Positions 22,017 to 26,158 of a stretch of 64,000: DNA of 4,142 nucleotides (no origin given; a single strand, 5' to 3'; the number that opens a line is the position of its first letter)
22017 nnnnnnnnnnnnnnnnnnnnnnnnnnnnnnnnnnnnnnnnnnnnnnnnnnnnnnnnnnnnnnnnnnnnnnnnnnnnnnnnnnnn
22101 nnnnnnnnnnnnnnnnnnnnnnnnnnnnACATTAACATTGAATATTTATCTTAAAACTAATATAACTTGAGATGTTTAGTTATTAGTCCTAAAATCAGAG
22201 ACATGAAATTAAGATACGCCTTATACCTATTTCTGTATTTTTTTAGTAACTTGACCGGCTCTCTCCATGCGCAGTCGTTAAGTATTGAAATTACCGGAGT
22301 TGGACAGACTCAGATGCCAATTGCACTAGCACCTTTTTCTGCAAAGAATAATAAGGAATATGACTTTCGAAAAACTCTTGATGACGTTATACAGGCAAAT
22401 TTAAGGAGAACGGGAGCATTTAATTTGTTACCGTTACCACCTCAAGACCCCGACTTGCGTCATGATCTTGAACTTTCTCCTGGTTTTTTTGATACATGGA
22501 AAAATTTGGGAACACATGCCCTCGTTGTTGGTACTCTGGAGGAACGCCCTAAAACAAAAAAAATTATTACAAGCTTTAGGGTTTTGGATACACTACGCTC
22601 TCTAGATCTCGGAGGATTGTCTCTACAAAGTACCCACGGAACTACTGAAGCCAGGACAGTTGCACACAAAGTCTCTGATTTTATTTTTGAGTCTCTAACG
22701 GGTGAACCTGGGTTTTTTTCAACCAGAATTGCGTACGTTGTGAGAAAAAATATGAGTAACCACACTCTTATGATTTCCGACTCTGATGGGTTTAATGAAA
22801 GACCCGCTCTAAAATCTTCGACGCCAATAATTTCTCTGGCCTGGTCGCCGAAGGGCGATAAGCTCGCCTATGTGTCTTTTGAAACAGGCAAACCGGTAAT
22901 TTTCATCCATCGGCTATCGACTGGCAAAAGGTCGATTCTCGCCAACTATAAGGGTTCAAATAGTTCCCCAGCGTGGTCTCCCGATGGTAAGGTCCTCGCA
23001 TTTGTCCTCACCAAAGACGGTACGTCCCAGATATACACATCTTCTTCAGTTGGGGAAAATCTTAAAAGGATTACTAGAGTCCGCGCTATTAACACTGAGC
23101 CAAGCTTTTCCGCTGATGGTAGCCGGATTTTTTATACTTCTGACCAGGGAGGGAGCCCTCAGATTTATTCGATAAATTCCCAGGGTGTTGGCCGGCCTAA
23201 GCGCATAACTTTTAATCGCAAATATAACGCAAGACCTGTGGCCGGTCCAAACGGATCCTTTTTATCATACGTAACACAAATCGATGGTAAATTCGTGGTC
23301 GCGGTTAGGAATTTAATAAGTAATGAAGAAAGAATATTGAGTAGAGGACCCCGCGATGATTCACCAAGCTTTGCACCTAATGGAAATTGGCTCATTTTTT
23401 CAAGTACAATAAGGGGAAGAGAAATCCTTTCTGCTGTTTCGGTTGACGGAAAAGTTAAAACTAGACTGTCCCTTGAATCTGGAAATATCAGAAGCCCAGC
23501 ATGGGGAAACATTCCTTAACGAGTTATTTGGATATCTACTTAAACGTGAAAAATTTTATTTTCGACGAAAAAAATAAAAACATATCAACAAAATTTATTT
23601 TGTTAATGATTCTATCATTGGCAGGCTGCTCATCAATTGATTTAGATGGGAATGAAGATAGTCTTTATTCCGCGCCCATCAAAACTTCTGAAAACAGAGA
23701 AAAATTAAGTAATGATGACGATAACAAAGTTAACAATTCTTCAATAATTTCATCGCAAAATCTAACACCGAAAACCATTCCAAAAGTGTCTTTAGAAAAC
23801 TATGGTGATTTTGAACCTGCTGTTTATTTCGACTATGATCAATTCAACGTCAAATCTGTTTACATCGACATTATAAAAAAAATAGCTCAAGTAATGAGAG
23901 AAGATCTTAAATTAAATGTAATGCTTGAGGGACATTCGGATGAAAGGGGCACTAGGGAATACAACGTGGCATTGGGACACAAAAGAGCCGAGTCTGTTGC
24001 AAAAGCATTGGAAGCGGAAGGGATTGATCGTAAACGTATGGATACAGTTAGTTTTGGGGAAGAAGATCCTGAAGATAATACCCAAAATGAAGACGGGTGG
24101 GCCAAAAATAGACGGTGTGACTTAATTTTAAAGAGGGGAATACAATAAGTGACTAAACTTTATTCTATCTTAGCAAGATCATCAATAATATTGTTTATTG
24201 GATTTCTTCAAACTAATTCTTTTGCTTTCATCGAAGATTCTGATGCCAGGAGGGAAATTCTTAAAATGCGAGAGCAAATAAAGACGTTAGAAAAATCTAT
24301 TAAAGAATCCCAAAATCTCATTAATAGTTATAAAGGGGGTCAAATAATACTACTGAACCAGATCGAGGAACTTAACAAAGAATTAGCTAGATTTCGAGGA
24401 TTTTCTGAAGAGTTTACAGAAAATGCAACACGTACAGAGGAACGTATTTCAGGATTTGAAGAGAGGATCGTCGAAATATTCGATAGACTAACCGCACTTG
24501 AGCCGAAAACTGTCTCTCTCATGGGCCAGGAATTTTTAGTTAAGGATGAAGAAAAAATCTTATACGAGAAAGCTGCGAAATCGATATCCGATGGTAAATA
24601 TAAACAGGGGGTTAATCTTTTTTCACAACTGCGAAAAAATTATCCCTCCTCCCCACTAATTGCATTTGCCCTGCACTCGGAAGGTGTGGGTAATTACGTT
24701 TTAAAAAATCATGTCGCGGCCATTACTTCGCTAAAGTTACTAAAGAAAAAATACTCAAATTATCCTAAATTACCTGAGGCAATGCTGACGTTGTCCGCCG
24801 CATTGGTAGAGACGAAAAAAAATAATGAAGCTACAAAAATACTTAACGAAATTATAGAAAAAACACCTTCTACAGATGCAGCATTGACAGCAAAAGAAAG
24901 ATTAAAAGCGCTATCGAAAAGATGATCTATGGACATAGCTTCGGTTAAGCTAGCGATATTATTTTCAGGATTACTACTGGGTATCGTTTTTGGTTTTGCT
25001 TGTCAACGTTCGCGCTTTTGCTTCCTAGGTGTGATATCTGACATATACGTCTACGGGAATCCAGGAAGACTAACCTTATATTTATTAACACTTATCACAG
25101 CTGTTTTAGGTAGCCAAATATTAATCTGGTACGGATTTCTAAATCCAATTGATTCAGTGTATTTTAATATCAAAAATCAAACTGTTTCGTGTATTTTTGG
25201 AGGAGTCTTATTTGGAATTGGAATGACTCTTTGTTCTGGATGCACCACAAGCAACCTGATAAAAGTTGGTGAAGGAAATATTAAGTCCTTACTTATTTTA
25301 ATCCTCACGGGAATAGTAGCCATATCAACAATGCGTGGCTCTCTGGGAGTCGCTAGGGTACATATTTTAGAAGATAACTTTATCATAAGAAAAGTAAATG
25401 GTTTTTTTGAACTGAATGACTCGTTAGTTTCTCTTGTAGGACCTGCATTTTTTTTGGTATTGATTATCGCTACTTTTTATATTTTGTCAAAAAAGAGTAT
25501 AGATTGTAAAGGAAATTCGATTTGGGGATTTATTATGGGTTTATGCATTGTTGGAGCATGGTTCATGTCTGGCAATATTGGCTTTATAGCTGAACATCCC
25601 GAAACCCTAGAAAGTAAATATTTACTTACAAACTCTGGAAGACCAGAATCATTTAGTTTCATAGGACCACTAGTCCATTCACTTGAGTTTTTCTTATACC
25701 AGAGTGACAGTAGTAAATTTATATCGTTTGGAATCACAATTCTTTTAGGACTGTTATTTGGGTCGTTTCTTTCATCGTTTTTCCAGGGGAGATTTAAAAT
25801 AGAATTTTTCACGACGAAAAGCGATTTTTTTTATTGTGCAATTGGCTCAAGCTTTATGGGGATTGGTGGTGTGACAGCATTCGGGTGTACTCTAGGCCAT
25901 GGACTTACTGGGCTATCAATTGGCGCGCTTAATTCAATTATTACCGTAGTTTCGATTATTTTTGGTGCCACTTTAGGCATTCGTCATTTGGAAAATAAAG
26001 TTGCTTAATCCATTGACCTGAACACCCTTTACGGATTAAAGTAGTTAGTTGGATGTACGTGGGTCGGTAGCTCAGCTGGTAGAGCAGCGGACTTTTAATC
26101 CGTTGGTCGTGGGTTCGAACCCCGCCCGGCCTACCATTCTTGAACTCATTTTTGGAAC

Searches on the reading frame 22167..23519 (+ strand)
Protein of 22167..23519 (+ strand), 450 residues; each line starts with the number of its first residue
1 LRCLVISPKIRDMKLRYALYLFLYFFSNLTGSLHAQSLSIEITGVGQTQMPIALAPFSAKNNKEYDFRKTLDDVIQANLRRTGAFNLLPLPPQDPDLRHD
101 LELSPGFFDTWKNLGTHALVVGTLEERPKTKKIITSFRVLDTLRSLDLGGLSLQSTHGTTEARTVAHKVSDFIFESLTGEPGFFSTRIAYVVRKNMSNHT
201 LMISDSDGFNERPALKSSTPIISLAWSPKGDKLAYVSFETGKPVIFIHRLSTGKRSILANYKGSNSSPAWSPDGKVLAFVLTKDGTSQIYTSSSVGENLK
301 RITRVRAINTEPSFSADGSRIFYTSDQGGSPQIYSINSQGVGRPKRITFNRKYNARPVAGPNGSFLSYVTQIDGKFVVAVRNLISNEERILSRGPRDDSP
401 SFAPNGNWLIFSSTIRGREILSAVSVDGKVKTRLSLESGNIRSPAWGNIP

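Call 8: search_protein_families(library=pfam, proteins=[window:22167-23519:+], max_evalue=0.001)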
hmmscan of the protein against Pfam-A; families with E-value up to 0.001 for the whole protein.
window:22167-23519:+ (450 aa): 8 families
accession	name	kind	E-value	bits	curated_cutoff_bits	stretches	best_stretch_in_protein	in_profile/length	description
PF07676.18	PD40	-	2.5e-34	116.9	20.9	4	299-335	1-38/38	WD40-like Beta Propeller Repeat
PF04052.18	TolB_N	-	4.3e-16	59.4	22.4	1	38-145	1-103/106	TolB amino-terminal domain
PF25174.1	Beta-prop_THOC3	-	1.6e-06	27.8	305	1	218-328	46-151/272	THOC3 beta-propeller domain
PF00930.27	DPPIV_N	-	1.9e-06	27.3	22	0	271-354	244-330/354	Dipeptidyl peptidase IV (DPP IV) N-terminal region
PF23414.1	Beta-prop_EML_2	-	6.7e-05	22.8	90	1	215-327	36-145/266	Echinoderm microtubule-associated protein second beta-propeller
PF25460.1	Beta-prop_Aladin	-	0.00011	21.8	171.1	1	218-340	110-226/340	Aladin seven-bladed propeller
PF23389.1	Beta-prop_WDR19_1st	-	0.00036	20.1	27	1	197-293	18-111/325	WDR19 first beta-propeller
PF12894.13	ANAPC4_WD40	-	0.00049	20.7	22.9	0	224-294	1-69/91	Anaphase-promoting complex subunit 4 WD40 domain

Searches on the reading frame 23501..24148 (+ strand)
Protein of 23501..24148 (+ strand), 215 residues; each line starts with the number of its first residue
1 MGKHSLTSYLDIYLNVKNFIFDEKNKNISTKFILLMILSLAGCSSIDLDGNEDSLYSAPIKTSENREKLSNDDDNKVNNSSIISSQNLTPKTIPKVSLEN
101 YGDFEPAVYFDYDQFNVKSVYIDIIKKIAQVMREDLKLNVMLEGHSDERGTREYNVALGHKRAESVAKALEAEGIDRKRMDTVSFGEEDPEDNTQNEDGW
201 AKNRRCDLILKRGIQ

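Call 8: search_protein_families(library=pfam, proteins=[window:23501-24148:+], max_evalue=0.001)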
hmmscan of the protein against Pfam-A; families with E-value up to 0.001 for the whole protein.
window:23501-24148:+ (215 aa): 1 family
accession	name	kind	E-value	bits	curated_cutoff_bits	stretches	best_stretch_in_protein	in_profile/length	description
PF00691.25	OmpA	-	9.4e-19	68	27.2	1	109-204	1-98/98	OmpA family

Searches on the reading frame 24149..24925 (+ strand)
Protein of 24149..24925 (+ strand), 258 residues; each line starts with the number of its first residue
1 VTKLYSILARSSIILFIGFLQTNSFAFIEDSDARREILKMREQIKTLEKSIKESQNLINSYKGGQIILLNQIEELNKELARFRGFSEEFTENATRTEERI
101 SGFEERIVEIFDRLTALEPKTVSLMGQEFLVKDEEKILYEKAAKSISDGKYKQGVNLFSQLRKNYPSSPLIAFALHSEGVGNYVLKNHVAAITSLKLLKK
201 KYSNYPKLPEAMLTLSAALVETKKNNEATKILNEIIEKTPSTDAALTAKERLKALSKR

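Call 8: search_protein_families(library=pfam, proteins=[window:24149-24925:+], max_evalue=0.001)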
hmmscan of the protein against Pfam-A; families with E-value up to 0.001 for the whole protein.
window:24149-24925:+ (258 aa): 8 families
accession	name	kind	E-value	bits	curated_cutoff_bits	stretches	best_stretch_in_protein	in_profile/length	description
PF14559.12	TPR_19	-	7.2e-07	29.9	25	1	195-251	11-67/68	Tetratricopeptide repeat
PF13174.12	TPR_6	-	2.3e-06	28.3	26.3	0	149-168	14-33/33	Tetratricopeptide repeat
PF13428.12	TPR_14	-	4e-05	24.3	23.5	0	209-248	1-40/44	Tetratricopeptide repeat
PF16331.10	TolA_bind_tri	-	4.3e-05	24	30.1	1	43-99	5-54/76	TolA binding protein trimerisation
PF14712.11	Snapin_Pallidin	-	4.6e-05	24.2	29.6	1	45-121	9-85/89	Snapin/Pallidin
PF13525.12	YfiO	-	8.5e-05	22.8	25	0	134-256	4-137/203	Outer membrane lipoprotein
PF24575.1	TPR_Slam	-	0.00012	22.8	35.2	0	132-175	44-87/104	Surface lipoprotein assembly modifier, N-terminal TPR repeats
PF08650.15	DASH_Dad4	-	0.001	19.5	29.8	0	202-238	17-53/71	DASH complex subunit Dad4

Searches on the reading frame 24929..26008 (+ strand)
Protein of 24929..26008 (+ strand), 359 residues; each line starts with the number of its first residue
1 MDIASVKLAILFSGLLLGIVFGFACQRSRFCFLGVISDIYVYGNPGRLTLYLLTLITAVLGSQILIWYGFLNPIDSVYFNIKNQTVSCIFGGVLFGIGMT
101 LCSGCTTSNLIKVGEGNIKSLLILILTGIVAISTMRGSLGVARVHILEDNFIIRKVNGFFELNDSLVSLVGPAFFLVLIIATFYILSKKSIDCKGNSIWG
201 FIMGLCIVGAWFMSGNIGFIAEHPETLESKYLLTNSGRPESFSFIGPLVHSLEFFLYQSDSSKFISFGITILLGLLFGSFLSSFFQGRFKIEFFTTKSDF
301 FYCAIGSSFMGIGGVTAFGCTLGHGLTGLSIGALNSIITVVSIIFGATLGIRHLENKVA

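Call 8: search_protein_families(library=pfam, proteins=[window:24929-26008:+], max_evalue=0.001)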
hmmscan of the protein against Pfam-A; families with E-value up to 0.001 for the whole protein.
window:24929-26008:+ (359 aa): 1 family
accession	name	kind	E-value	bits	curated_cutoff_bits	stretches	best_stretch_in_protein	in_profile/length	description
PF04143.19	Sulf_transp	-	7.2e-52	177.3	27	1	27-348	1-309/310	Sulphur transport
